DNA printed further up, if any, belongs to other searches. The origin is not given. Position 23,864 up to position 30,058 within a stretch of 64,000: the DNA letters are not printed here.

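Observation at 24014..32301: Compact orphan hybrid assembly line: stand-alone A-T loader plus one-module PKS (KS-AT-DH-KR-like-ACP-TE) with an XRE regulator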

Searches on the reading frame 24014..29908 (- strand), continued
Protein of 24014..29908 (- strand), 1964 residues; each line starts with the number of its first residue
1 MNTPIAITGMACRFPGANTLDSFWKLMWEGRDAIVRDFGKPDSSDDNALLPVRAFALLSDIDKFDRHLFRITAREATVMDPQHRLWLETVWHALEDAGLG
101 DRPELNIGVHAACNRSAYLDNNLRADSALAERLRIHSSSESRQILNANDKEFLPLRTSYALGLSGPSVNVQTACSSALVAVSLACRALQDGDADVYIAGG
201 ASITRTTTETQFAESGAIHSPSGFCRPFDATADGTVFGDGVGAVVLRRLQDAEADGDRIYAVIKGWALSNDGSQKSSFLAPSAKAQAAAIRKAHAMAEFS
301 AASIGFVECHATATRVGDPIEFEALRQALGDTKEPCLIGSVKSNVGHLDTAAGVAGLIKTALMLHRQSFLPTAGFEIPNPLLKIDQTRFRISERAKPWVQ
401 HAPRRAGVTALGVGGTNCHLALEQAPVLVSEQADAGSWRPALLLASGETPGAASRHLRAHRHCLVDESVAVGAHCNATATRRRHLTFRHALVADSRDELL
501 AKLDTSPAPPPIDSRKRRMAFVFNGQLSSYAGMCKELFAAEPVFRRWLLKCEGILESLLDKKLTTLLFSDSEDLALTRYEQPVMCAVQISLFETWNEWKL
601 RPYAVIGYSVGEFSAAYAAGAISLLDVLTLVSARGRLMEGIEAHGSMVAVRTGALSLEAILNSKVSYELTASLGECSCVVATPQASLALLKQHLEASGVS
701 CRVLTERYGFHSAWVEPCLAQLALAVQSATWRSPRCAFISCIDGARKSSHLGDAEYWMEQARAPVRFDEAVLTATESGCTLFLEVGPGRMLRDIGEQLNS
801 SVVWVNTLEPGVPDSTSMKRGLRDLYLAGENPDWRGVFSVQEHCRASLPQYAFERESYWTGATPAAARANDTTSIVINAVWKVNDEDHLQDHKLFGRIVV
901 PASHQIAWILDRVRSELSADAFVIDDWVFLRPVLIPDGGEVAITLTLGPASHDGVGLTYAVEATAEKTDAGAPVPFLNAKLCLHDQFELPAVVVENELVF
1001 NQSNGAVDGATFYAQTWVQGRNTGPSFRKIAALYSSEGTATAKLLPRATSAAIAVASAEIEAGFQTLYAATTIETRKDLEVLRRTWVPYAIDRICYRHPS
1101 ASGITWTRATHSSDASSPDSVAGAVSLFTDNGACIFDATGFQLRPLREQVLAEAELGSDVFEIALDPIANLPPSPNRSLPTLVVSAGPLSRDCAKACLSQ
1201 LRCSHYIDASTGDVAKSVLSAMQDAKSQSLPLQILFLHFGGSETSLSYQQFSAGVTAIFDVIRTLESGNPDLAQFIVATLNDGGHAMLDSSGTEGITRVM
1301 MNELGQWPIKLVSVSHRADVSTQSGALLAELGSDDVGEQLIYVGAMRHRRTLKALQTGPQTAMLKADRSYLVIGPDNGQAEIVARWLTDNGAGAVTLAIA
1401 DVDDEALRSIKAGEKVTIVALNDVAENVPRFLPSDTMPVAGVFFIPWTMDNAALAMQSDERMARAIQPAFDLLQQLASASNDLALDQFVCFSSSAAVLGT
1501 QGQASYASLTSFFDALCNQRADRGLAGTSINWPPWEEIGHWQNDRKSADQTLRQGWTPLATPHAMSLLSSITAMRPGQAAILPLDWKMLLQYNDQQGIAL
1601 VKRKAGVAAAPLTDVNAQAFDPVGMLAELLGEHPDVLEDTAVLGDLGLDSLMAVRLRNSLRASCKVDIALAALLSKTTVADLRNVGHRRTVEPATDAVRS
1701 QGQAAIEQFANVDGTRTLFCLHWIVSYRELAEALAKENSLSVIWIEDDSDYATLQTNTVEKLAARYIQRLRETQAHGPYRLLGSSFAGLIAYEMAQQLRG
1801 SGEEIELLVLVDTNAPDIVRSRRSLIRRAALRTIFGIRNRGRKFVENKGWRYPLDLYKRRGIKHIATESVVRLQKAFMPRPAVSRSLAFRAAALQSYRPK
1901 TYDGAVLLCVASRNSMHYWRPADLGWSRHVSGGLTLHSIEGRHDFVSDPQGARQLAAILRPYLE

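Call 15: find_encoding_contigs(protein=P0005, flank=10000, max_places=3)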
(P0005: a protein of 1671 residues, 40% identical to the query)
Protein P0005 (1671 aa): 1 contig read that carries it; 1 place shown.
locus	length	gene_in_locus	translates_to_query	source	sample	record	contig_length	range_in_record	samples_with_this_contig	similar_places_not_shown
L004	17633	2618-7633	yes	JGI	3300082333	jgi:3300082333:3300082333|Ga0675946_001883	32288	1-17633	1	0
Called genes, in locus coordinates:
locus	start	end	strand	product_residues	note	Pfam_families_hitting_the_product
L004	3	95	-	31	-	?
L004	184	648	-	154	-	PF20334:DUF6629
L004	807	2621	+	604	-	PF00501:AMP-binding, PF00550:PP-binding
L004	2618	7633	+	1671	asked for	PF00109:ketoacyl-synt, PF02801:Ketoacyl-synt_C, PF16197:KAsynt_C_assoc, PF22621:CurL-like_PKS_C, PF00698:Acyl_transf_1, PF21089:PKS_DH_N, PF14765:PS-DH, PF08659:KR, +1 more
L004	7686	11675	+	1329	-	PF00668:Condensation, PF00501:AMP-binding, PF13193:AMP-binding_C, PF00550:PP-binding, PF00975:Thioesterase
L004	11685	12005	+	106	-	-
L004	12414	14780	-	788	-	PF00456:Transketolase_N, PF17831:PDH_E1_M, PF02779:Transket_pyr (faint), PF22613:Transketolase_C_1 (weak)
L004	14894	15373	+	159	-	PF13404:HTH_AsnC-type, PF13412:HTH_24, PF01047:MarR (weak), PF01037:AsnC_trans_reg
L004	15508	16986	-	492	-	PF00171:Aldedh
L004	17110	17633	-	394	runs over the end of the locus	PF02515:CoA_transf_3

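Call 16: find_encoding_contigs(protein=P0010, flank=10000, max_places=3)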
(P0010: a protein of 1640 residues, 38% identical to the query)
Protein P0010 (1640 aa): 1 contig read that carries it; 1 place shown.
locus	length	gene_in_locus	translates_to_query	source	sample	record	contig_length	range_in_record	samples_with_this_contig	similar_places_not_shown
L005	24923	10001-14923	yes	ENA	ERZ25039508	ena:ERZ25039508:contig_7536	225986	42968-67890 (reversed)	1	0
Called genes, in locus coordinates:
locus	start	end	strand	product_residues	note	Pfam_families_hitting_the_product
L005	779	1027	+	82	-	-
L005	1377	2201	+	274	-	PF09955:DUF2189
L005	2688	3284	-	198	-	PF00665:rve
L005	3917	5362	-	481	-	PF05598:DUF772, PF01609:DDE_Tnp_1, PF13751:DDE_Tnp_1_6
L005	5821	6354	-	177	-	-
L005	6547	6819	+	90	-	-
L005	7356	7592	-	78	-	-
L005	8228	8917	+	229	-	PF00501:AMP-binding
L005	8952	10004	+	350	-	PF00501:AMP-binding, PF13193:AMP-binding_C (weak), PF00550:PP-binding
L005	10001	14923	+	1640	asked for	PF00109:ketoacyl-synt, PF02801:Ketoacyl-synt_C, PF16197:KAsynt_C_assoc, PF22621:CurL-like_PKS_C, PF00698:Acyl_transf_1, PF21089:PKS_DH_N, PF14765:PS-DH, PF08659:KR, +2 more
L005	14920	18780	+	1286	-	PF00668:Condensation, PF00501:AMP-binding, PF13193:AMP-binding_C (weak), PF00550:PP-binding, PF00975:Thioesterase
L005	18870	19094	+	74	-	-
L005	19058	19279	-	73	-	-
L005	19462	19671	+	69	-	PF13358:DDE_3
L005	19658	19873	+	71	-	-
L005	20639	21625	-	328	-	PF03060:NMO, PF01070:FMN_dh, PF03060:NMO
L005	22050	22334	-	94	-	-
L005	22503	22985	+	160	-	PF08547:CIA30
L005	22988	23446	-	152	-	PF03073:TspO_MBR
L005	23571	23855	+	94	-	PF09313:TehB-like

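Call 23: search_solved_structures(query=window:24014-29908:-, max_evalue=1e-30, show_alignments=0)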
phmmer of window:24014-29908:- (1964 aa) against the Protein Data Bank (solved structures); distinct sequences matched with E-value up to 1e-30: 90 (the best 60 are shown).
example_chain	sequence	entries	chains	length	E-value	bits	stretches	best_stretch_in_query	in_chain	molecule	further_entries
4mz0_A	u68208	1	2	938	4.1e-147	494.9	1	3-860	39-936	CurL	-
8xjy_A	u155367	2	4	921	3.8e-139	468.5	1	5-865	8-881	Polyketide synthase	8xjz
8xju_A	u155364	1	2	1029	4.7e-139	468.2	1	5-866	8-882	Polyketide synthase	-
7zma_A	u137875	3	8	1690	4.9e-135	454.9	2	5-503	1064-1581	Putative polyketide synthase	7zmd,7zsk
9iyw_A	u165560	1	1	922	1.9e-128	433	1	3-866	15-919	Polyketide synthase,GfsA KSQ-AncAT chimeric protein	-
8in9_A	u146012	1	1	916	1.5e-126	426.8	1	3-866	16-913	Polyketide synthase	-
7vee_A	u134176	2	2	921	5.8e-125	421.5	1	3-866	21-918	Polyketide synthase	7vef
11sz_A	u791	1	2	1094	1.2e-122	413.8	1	3-867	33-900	6-deoxyerythronolide-B synthase, Erythronolide synthase EryA2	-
9pc6_A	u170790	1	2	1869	3.1e-122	412.4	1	3-867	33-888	6-deoxyerythronolide-B synthase,RifR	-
7m7e_B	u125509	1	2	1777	4.4e-122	411.9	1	3-868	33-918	6-deoxyerythronolide-B synthase EryA2, modules 3 and 4,EryAI,6-deoxyerythronolide-B syntha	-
9pat_A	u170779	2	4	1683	4.4e-122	411.9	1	3-867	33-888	6-deoxyerythronolide-B synthase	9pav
9pat_C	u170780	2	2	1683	1.5e-121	410.2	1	3-867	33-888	6-deoxyerythronolide-B synthase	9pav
8tpw_A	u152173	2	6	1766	2.6e-121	409.4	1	3-868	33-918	EryAII,EryAII,EryAII,EryAII,6-deoxyerythronolide-B synthase EryA3, modules 5 and 6 | EryAII,EryAII,EryAII,6-deoxyerythronolide-B synthase EryA3, modules 5 and 6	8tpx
7s6c_A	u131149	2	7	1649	2.3e-119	402.9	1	3-863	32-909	6-deoxyerythronolide-B synthase EryA2, modules 3 and 4, Lsd14 Polyketide synthase fusion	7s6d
7m7f_B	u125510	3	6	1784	4.8e-119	401.9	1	3-874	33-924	EryAI,6-deoxyerythronolide-B synthase EryA3, modules 5 and 6 chimera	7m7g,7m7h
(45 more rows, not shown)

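Call 73: find_encoding_contigs(protein=P0121, flank=10000, max_places=2)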
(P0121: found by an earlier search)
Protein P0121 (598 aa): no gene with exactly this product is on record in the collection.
